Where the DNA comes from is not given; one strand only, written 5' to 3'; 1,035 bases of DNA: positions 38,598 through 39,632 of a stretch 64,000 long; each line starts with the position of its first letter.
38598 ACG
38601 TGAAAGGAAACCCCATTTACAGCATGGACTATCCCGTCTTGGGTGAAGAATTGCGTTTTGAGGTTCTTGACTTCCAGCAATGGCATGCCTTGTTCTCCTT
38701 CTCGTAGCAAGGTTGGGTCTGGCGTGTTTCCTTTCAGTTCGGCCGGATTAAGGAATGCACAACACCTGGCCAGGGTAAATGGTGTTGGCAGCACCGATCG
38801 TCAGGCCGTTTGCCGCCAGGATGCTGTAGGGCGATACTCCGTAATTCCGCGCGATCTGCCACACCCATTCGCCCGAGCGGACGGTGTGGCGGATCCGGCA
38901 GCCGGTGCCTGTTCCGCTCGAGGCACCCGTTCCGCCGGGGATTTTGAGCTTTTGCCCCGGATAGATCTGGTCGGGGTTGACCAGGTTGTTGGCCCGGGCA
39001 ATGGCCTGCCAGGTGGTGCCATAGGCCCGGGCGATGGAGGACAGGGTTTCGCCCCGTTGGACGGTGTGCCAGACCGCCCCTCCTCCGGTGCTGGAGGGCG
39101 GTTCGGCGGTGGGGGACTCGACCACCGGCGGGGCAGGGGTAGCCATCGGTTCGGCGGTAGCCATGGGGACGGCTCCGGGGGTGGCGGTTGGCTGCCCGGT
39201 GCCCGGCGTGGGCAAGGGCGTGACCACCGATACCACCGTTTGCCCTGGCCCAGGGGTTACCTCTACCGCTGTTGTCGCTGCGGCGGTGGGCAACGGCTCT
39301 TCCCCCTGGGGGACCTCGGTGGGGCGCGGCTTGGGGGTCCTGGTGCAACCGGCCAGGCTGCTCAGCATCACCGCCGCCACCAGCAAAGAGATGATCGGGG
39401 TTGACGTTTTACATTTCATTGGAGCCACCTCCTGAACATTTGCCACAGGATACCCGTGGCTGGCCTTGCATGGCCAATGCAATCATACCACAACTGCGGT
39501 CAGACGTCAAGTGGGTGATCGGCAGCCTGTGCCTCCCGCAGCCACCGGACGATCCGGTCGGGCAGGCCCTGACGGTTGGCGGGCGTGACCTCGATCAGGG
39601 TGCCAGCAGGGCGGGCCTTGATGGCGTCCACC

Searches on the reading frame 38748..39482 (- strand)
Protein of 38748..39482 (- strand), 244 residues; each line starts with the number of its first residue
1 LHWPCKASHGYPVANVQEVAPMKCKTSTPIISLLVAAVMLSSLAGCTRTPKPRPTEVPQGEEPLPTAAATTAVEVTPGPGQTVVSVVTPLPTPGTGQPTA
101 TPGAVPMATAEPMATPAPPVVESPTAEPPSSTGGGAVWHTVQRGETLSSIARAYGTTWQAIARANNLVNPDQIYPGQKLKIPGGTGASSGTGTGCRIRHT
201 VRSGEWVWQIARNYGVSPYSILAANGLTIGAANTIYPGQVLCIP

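Call 57: search_protein_families(library=pfam, proteins=[window:38748-39482:-], max_evalue=0.01)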
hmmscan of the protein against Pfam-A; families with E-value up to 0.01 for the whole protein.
window:38748-39482:- (244 aa): 4 families
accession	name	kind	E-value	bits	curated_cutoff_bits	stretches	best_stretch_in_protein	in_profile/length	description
PF01476.26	LysM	-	9.4e-35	118.7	20.9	2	139-182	1-43/43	LysM domain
PF23473.1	LysM3_LYK4_5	-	2.5e-12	47.1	29.3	2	141-176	7-41/48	LYK4/5 LysM3 domain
PF23446.1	LysM1_NFP_LYK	-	3e-07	31.6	36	1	145-182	16-54/60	NFP/LYK LysM1 domain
PF23472.1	LysM2_CERK1_LYK3_4_5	-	0.00038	20.7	27.4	1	139-182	8-54/56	LYK3/4/5 LysM2 domain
